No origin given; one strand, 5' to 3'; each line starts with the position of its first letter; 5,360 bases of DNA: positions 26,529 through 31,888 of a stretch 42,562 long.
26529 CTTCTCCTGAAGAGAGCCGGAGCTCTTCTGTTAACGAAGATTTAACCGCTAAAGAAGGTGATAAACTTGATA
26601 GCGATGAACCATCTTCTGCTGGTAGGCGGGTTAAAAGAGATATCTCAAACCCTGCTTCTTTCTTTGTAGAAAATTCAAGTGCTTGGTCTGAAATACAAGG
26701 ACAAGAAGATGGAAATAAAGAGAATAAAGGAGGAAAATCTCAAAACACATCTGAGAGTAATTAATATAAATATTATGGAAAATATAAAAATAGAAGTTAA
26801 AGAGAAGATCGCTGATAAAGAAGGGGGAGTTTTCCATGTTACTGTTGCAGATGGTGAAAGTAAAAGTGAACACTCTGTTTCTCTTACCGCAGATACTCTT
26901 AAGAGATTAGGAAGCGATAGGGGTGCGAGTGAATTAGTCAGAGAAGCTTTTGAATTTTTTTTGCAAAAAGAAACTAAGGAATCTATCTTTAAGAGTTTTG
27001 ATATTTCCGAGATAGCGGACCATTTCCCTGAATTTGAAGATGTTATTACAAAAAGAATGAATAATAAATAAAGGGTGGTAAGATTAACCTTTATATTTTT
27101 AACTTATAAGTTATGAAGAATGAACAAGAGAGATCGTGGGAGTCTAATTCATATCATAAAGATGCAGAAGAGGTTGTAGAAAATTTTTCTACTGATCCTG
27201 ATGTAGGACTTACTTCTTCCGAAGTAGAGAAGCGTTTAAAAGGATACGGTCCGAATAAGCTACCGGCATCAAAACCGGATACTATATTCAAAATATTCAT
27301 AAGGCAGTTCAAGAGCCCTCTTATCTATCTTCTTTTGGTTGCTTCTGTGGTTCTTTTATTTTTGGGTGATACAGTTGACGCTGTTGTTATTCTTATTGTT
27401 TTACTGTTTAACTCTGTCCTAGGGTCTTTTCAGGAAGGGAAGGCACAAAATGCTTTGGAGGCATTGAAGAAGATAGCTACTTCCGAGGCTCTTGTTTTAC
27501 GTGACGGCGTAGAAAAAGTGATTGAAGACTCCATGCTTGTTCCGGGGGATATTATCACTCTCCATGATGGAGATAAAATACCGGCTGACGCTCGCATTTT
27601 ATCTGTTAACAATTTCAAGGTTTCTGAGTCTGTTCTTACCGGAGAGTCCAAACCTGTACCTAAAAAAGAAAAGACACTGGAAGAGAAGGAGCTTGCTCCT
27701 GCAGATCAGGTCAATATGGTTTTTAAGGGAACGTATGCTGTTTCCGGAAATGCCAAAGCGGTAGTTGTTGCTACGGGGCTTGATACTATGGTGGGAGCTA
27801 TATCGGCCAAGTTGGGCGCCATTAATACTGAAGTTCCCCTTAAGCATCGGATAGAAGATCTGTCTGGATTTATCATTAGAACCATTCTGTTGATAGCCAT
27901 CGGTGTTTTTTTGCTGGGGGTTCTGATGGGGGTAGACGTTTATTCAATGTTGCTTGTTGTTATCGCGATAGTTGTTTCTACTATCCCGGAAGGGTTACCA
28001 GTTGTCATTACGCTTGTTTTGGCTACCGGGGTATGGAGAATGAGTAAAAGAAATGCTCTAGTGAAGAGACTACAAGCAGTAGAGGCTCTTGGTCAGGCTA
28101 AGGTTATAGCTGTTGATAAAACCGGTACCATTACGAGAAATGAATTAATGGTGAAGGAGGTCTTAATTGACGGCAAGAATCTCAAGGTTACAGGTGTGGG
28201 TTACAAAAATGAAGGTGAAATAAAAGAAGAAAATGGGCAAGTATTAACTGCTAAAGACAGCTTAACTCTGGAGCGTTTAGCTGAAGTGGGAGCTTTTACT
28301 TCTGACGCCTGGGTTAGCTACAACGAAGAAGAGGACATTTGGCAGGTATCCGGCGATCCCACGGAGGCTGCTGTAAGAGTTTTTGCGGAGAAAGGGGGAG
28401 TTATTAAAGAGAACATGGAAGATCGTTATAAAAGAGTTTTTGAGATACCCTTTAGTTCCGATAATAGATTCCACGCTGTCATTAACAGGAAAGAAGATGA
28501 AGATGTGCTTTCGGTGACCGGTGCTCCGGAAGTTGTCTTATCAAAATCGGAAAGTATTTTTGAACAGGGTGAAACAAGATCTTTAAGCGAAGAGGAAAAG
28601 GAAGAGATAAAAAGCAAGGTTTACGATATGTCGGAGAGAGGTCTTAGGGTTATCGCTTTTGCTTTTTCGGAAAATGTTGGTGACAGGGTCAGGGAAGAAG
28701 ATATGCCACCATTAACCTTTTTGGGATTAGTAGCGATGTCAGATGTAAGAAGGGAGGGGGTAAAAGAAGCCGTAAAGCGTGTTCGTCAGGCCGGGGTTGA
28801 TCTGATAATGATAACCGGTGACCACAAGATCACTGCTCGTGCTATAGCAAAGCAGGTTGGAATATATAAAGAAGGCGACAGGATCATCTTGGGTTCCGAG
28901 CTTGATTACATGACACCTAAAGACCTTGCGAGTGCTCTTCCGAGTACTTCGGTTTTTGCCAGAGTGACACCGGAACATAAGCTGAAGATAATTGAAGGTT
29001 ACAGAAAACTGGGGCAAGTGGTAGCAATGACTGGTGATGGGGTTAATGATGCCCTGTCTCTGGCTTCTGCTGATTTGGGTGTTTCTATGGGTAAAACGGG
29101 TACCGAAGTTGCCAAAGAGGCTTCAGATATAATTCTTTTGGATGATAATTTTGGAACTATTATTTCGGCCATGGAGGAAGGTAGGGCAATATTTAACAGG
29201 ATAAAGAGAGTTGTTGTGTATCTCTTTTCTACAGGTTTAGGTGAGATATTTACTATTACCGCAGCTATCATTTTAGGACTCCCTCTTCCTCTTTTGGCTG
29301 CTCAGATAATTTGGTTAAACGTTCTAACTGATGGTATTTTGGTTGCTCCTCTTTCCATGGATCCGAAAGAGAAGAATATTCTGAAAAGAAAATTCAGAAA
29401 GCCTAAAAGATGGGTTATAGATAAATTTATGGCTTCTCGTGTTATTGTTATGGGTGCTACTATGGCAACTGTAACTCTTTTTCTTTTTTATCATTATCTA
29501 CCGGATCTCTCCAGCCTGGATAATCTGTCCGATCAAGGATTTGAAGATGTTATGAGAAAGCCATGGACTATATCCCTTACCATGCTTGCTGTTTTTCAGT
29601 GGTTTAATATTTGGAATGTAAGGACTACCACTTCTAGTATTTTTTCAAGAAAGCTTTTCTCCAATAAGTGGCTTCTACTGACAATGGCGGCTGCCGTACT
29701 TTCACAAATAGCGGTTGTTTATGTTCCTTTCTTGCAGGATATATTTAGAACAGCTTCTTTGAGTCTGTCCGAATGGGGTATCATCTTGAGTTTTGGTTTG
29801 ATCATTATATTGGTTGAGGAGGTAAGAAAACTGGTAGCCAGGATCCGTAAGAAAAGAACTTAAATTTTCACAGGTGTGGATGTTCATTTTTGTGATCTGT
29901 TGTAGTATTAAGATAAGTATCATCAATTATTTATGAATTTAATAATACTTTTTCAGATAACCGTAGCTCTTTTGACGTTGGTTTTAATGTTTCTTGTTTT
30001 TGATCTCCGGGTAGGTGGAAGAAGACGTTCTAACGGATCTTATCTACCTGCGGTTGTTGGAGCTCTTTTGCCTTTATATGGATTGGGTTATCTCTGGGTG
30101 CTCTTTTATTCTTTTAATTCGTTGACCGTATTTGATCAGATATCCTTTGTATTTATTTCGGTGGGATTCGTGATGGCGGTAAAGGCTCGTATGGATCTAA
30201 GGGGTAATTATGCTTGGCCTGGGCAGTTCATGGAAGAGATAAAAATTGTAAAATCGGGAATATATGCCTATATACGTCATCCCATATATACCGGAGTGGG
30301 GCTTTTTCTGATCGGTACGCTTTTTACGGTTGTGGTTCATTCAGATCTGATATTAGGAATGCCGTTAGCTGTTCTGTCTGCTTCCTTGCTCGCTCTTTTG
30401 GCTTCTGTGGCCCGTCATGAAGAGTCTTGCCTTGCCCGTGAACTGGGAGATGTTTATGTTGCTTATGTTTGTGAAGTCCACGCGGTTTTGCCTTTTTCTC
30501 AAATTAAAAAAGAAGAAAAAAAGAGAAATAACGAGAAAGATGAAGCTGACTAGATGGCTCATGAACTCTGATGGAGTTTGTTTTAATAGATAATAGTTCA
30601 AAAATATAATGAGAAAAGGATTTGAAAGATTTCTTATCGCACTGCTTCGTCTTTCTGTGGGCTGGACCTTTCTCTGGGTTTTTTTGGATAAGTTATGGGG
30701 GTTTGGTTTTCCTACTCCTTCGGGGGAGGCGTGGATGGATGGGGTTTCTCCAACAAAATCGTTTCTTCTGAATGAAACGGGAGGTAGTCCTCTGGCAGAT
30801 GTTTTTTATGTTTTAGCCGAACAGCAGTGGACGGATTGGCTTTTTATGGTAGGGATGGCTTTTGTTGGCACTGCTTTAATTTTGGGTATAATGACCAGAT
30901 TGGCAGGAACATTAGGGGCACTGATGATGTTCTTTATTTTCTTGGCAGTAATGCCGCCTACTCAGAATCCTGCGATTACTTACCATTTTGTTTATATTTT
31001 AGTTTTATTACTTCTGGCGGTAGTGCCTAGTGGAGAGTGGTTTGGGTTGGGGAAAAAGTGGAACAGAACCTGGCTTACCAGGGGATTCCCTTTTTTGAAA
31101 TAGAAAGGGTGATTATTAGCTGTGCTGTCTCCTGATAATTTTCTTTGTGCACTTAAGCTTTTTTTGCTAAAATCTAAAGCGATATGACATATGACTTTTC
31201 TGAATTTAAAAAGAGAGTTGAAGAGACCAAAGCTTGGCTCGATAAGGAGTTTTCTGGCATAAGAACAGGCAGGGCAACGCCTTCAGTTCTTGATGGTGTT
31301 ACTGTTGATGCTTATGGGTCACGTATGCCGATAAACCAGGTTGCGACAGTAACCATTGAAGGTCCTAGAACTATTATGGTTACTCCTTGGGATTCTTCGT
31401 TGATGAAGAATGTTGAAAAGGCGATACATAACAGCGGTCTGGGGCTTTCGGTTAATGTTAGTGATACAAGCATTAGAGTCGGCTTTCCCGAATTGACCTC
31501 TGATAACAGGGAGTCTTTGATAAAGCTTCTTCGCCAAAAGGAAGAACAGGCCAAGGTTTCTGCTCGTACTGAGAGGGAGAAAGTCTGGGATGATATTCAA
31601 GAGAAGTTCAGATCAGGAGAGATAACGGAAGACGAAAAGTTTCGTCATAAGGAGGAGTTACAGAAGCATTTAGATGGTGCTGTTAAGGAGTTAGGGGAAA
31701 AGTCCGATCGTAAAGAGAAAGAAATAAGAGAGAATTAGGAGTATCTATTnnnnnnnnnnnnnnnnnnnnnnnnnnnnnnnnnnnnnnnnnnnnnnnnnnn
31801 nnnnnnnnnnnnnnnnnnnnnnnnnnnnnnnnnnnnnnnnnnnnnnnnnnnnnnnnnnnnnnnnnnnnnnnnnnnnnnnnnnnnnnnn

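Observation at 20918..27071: Candidate undescribed locus: a recurring ~40-aa helical module shared by a mini-protein and a 1,482-aa disordered giant, flanking a lycopene-cyclase-domain membrane protein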

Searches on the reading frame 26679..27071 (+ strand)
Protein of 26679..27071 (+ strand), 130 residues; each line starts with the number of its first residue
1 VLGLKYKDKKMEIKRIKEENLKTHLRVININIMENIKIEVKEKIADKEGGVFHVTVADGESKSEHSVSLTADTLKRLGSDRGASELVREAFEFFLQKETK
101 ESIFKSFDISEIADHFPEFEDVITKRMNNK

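Call 3: search_protein_families(library=pfam, proteins=[window:26679-27071:+], max_evalue=1)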
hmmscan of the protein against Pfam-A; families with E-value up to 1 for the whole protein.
window:26679-27071:+ (130 aa): 2 families
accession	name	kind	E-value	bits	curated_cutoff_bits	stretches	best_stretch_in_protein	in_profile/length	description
PF13530.11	SCP2_2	-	0.06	14.4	23.2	1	34-75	16-65/105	Sterol carrier protein domain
PF17612.7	DUF5507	-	0.088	13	27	0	59-106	21-67/160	Family of unknown function (DUF5507)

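Call 4: search_protein_families(library=ncbifam, proteins=[window:26679-27071:+], max_evalue=1)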
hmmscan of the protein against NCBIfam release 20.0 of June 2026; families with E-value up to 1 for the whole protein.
window:26679-27071:+ (130 aa): 1 family
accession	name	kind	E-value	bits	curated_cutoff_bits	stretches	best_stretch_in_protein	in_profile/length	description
TIGR03140.1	AhpF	equivalog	0.048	12.2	502.9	1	19-71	271-319/515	alkyl hydroperoxide reductase subunit F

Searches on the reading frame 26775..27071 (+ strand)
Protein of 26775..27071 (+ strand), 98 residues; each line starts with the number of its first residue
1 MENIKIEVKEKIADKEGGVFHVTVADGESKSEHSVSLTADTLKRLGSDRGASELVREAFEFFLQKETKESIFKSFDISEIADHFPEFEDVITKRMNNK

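Call 91: search_protein_families(library=ncbifam, proteins=[window:26775-27071:+], max_evalue=0.00001)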
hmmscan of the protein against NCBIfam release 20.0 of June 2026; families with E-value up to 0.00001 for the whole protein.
window:26775-27071:+ (98 aa): 0 families

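Call 92: search_solved_structures(query=window:26775-27068:+, max_evalue=1)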
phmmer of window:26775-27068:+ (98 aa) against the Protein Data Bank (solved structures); distinct sequences matched with E-value up to 1: 3.
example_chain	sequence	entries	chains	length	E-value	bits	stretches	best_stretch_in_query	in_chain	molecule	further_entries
6geb_A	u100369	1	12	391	0.27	15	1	5-95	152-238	DotB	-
9k7u_A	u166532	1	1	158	0.46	14.3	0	37-72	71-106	Heter-Zn2-HEHE-22A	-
3rbs_A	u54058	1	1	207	0.58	14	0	9-49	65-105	Myomesin-1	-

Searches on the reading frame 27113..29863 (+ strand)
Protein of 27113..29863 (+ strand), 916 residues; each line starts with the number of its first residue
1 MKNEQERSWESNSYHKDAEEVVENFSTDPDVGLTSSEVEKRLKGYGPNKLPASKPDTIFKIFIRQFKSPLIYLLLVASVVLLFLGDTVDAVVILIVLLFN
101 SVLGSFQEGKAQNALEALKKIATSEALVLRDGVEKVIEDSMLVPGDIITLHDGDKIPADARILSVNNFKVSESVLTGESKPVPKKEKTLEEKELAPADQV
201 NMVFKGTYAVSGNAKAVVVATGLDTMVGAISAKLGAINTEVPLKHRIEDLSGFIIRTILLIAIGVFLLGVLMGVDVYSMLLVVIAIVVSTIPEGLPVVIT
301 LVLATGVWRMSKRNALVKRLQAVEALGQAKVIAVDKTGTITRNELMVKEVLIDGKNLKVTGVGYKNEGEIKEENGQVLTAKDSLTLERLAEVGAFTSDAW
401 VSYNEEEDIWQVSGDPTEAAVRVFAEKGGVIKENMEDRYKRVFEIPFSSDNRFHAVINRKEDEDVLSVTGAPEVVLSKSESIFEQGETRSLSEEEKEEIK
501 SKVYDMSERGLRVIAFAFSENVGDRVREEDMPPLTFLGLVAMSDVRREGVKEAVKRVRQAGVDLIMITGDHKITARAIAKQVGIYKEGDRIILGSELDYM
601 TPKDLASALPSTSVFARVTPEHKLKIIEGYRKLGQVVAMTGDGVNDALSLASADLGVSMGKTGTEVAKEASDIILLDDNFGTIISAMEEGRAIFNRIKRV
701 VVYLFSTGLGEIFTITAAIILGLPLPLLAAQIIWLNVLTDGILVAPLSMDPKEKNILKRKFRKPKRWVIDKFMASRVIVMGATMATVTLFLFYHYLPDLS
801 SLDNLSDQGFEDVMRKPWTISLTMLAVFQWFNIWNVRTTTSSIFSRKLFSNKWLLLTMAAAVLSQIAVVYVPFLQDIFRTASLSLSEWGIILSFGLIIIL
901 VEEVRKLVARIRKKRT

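Call 91: search_protein_families(library=ncbifam, proteins=[window:27113-29863:+], max_evalue=0.00001)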
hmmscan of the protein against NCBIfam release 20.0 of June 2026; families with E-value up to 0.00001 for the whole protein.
window:27113-29863:+ (916 aa): 20 families
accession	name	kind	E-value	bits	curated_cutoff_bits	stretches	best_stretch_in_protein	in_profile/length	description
TIGR01522.1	ATPase-IIA2_Ca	equivalog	3.1e-194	647.2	798.3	1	18-912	9-853/854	calcium-transporting P-type ATPase, PMR1-type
TIGR01116.1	ATPase-IIA1_Ca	equivalog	3.2e-175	584.5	703.4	1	63-910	2-799/799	calcium-translocating P-type ATPase, SERCA-type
TIGR01106.1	ATPase-IIC_X-K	subfamily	8.2e-140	467.5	946.1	2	11-590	15-613/997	Na,H/K antiporter P-type ATPase subunit alpha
TIGR01523.1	ATPase-IID_K-Na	equivalog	1.5e-122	410.1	645.05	2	237-910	263-990/997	potassium/sodium efflux P-type ATPase, fungal-type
TIGR01524.1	ATPase-IIIB_Mg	equivalog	1.9e-119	399.9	610.75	2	11-350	13-357/867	magnesium-translocating P-type ATPase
TIGR01647.1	ATPase-IIIA_H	equivalog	2.2e-115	386.5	615.5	2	32-358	1-315/755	plasma-membrane proton-efflux P-type ATPase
TIGR01517.1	ATPase-IIB_Ca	equivalog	6.5e-112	375.3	507.05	2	404-906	405-877/882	calcium-translocating P-type ATPase, PMCA-type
NF011702.0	PRK15122.1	subfamily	2.2e-98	330.4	975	2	12-350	30-394/907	magnesium-translocating P-type ATPase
TIGR01494.1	ATPase_P-type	subfamily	3.6e-87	292.8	62.3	3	92-356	1-238/478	HAD-IC family P-type ATPase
TIGR01525.1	ATPase-IB_hvy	subfamily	1.5e-70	238.6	346.25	3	73-352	4-271/560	heavy metal translocating P-type ATPase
TIGR01657.1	P-ATPase-V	hypoth_equivalog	3.6e-69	233.4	618.25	2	8-595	114-708/1055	ATP13A2 family polyamine export P-type ATPase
TIGR01512.1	ATPase-IB2_Cd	subfamily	1.6e-56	192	313.5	3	73-350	4-255/494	cadmium family heavy metal-translocating P-type ATPase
TIGR01511.1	ATPase-IB1_Cu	subfamily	3.8e-48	164.7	397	3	90-356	46-288/542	copper-translocating P-type ATPase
NF008262.1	PRK11033.1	equivalog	3.3e-43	148.2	1005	3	73-350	181-446/731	zinc/cadmium/mercury/lead-transporting ATPase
TIGR01497.1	kdpB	equivalog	6.8e-41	140.1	527.9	2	537-720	438-593/675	potassium-transporting ATPase subunit KdpB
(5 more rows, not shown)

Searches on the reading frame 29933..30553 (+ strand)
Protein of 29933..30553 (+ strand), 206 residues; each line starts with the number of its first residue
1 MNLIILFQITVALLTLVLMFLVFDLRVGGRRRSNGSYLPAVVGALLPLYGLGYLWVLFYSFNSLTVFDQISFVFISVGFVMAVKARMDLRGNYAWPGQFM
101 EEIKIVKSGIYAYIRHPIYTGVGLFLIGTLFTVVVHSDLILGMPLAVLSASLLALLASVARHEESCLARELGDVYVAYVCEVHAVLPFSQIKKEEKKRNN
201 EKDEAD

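Call 61: search_protein_families(library=pfam, proteins=[window:29933-30553:+], max_evalue=0.0001)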
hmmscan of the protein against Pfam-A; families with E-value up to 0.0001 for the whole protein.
window:29933-30553:+ (206 aa): 2 families
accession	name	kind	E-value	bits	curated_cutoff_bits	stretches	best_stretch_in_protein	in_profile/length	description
PF04191.18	PEMT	-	8e-06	26.7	25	1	72-148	7-81/105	Phospholipid methyltransferase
PF04140.19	ICMT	-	1.7e-05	25.6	24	1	98-167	28-93/95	Isoprenylcysteine carboxyl methyltransferase (ICMT) family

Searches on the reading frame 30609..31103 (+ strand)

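Call 61: search_protein_families(library=pfam, proteins=[window:30609-31103:+], max_evalue=0.0001)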
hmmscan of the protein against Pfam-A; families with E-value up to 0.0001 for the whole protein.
window:30609-31103:+ (164 aa): 1 family
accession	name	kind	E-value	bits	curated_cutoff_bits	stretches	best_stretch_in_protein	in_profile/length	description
PF04173.18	DoxD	-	4.9e-06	27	22.7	1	11-113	3-105/167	TQO small subunit DoxD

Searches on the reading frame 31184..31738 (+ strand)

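Call 61: search_protein_families(library=pfam, proteins=[window:31184-31738:+], max_evalue=0.0001)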
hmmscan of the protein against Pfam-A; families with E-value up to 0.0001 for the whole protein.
window:31184-31738:+ (184 aa): 1 family
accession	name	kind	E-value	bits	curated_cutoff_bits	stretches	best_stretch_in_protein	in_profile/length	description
PF01765.24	RRF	-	1.9e-50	171.3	29.7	1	19-181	1-163/164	Ribosome recycling factor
